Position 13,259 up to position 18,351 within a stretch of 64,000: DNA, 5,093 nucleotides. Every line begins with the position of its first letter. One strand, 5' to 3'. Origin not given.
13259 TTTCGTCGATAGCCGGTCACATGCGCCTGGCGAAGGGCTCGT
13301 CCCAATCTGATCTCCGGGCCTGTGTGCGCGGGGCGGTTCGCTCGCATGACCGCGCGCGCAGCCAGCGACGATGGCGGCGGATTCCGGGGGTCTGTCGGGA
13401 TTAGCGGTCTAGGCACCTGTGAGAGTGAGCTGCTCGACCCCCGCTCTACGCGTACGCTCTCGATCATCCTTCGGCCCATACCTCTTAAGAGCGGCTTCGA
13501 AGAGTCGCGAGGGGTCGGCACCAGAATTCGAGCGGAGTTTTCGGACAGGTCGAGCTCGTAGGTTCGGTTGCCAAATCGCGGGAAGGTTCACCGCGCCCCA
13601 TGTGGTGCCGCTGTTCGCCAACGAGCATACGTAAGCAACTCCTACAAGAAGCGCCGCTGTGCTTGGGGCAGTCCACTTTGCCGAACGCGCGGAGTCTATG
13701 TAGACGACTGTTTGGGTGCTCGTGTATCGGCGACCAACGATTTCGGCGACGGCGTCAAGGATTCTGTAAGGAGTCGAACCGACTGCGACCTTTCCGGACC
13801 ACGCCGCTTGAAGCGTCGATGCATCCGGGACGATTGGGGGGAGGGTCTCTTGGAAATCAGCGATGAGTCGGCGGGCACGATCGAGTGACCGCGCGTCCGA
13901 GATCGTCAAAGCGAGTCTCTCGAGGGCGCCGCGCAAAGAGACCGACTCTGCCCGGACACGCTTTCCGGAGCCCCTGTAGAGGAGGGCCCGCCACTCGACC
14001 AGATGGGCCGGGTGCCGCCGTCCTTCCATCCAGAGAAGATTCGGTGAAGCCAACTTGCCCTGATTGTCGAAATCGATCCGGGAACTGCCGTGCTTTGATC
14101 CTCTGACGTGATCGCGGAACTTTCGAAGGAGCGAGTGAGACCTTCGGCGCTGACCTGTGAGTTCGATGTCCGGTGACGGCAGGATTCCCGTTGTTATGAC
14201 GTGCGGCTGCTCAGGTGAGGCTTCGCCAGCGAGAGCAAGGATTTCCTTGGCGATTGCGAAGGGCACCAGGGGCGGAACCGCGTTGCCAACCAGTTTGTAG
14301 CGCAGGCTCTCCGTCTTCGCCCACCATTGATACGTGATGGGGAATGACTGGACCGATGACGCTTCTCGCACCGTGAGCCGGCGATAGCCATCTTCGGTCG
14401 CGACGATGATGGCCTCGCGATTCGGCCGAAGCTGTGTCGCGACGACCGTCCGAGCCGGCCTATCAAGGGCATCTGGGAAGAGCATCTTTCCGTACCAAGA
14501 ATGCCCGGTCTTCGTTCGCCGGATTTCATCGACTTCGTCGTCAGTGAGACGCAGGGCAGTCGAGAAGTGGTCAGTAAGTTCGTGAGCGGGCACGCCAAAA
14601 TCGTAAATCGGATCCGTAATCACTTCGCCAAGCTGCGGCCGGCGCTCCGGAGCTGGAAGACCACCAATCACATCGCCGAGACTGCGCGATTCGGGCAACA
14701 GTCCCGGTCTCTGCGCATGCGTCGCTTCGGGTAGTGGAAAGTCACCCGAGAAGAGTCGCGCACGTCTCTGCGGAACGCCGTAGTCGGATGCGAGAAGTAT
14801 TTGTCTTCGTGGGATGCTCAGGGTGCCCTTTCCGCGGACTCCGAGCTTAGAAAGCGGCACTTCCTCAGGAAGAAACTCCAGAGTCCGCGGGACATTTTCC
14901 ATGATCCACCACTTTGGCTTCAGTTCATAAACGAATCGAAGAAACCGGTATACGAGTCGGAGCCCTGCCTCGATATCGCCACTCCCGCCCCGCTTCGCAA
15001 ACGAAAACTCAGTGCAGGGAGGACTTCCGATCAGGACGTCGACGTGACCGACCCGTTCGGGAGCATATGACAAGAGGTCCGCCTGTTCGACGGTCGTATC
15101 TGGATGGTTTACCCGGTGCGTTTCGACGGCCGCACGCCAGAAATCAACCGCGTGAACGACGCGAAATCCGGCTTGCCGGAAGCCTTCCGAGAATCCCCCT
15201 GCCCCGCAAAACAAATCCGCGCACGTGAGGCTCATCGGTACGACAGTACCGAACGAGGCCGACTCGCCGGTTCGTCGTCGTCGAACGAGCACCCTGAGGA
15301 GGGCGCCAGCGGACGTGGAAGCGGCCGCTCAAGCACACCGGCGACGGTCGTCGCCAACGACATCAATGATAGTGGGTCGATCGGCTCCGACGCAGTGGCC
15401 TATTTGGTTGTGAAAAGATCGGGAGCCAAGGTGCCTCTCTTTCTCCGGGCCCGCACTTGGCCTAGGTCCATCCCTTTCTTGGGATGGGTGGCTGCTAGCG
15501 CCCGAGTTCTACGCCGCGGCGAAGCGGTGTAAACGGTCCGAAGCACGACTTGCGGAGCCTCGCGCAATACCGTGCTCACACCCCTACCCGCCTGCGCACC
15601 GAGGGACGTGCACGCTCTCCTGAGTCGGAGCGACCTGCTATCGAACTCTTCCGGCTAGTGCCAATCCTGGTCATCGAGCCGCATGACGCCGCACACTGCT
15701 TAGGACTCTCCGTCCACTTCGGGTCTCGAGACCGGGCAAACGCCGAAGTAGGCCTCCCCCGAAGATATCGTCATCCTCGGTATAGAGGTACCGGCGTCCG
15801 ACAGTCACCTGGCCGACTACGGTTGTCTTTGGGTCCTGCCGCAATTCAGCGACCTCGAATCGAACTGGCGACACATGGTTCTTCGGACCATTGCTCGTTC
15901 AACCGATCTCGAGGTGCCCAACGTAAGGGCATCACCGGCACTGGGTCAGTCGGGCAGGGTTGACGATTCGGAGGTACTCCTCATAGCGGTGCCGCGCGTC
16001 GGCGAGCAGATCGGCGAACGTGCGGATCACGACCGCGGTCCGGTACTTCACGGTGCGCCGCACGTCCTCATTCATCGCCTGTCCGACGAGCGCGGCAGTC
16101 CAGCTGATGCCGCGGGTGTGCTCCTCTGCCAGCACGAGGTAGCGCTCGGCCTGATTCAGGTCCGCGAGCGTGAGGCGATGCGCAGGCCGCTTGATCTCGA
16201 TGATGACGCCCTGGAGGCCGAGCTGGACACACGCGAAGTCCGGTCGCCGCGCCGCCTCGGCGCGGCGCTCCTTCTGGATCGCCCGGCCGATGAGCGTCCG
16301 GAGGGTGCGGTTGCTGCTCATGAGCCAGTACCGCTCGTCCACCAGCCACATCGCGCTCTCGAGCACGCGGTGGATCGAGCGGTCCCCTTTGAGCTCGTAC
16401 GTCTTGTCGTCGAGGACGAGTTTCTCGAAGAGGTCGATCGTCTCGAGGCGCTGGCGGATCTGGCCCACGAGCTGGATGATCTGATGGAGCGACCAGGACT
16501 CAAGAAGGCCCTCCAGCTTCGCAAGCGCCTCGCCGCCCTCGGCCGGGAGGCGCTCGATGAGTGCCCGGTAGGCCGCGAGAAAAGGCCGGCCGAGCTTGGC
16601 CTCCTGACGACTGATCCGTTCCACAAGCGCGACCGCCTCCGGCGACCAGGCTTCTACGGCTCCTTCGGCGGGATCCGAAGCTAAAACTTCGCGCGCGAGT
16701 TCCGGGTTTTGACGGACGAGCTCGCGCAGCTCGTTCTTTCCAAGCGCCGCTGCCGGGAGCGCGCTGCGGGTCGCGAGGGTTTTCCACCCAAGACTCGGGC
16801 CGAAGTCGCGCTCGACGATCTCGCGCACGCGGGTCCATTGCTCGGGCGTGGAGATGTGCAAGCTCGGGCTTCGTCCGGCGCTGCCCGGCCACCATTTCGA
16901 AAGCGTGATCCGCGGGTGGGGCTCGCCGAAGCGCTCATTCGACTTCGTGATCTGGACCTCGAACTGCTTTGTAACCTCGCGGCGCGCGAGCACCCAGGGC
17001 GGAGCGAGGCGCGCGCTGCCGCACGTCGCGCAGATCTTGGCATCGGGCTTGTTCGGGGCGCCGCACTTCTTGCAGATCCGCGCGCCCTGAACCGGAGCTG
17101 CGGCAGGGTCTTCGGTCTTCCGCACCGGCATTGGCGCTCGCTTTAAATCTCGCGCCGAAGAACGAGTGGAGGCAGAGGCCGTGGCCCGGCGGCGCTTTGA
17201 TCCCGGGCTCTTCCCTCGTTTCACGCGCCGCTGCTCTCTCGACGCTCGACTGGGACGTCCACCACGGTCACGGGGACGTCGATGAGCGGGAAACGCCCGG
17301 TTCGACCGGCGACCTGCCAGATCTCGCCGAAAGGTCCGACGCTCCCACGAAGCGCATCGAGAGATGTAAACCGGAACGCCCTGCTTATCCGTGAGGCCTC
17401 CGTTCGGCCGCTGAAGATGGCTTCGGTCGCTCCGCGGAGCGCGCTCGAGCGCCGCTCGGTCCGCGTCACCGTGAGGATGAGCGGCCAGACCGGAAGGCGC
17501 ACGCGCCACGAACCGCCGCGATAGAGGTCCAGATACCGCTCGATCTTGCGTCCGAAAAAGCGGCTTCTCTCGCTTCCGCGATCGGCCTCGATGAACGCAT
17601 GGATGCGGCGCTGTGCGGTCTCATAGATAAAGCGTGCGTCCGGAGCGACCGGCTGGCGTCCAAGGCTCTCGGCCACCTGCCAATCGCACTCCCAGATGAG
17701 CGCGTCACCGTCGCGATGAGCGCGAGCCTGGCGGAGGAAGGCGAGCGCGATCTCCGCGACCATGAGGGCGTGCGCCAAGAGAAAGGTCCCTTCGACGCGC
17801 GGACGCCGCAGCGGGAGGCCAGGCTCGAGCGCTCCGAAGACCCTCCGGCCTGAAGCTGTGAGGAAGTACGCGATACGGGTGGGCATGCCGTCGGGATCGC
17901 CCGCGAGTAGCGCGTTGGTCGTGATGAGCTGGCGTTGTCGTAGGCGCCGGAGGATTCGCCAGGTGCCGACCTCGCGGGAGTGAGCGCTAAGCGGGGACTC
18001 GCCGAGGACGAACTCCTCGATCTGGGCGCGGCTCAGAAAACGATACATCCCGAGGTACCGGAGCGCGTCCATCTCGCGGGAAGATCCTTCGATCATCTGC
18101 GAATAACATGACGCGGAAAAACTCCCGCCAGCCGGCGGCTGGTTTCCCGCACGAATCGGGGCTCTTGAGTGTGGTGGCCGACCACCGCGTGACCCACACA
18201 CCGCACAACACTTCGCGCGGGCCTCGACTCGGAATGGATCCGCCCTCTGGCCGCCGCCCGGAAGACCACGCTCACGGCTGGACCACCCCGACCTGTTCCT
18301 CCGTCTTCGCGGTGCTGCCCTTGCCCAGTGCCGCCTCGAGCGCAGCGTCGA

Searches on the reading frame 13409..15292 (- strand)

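Call 47: search_protein_families(library=padloc, max_evalue=0.00001, proteins=[window:13409-15292:-])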
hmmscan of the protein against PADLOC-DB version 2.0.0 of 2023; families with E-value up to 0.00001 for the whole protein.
window:13409-15292:- (627 aa): 51 families (the best 25 are shown)
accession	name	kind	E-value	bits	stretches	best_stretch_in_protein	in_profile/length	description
PDLC03378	MTase_II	-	3.3e-53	179.2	1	20-356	1-331/344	Type II methyltransferase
PDLC03234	MTase_II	-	7.6e-49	164.9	2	21-214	4-204/375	Type II methyltransferase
PDLC00033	DruM2|DruM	-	5e-45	152.4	1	21-353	21-362/368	DNA cytosine methylase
PDLC03326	MTase_II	-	3.6e-43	146.3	2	23-262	6-255/412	Type II methyltransferase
PDLC03272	MTase_II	-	1.7e-38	130.8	1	20-358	73-393/407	Type II methyltransferase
PDLC00026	DruM2|DruM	-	3.6e-36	123.4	1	20-356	3-319/336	DNA cytosine methylase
PDLC02650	DrmMII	-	1.9e-34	117.3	2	20-135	7-134/435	DrmMII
PDLC03237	MTase_II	-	6.5e-34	115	2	21-181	793-964/1036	Type II methyltransferase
PDLC00027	DruM2|DruM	-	2.1e-31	107.6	2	26-181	16-167/361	DNA cytosine methylase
PDLC03307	MTase_II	-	4.4e-31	106.4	2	24-135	3-112/382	Type II methyltransferase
PDLC03270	MTase_II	-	6.2e-29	99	1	23-181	2-157/309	Type II methyltransferase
PDLC02656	DrmMII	-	2.7e-27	93.7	2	24-214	7-234/491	DrmMII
PDLC02648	DrmMII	-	2.8e-27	93.7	2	22-181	22-221/468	DrmMII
PDLC02649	DrmMII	-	1.4e-26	91.4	2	80-180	112-214/422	DrmMII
PDLC00031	DruM2|DruM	-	6.4e-26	89.3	2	26-181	16-167/361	DNA cytosine methylase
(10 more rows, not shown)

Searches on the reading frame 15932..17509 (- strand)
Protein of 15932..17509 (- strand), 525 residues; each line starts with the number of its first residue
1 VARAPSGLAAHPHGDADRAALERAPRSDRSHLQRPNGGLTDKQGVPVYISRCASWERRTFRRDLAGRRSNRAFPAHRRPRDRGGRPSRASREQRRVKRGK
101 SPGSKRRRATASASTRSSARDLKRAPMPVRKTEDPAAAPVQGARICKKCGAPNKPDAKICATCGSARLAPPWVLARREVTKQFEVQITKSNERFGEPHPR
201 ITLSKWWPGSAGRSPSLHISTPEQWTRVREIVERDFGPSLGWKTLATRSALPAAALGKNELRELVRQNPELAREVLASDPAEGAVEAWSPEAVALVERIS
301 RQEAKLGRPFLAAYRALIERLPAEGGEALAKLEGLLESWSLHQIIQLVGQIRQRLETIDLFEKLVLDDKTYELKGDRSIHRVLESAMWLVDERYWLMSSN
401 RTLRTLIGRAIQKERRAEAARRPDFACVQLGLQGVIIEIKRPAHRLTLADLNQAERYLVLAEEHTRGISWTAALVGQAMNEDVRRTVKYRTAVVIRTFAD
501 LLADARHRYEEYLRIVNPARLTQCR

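Call 16: search_protein_families(library=pfam, max_evalue=0.001, proteins=[window:15932-17509:-])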
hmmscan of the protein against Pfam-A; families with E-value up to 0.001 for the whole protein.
window:15932-17509:- (525 aa): 2 families
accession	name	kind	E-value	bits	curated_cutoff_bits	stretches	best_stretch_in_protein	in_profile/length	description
PF13240.11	Zn_Ribbon_1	-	0.00013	22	25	1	146-165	2-21/23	zinc-ribbon domain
PF12773.13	DZR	-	0.00048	20.7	27.3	1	146-165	1-20/45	Double zinc ribbon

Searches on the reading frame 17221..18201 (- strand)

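Call 39: search_protein_families(library=pfam, max_evalue=0.001, proteins=[window:17221-18201:-])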
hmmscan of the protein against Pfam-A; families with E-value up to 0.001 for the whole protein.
window:17221-18201:- (326 aa): 1 family
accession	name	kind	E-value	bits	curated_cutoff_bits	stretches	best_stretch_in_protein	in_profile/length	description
PF13814.12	Replic_Relax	-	2.7e-19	70.4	25.3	1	47-232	1-181/191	Replication-relaxation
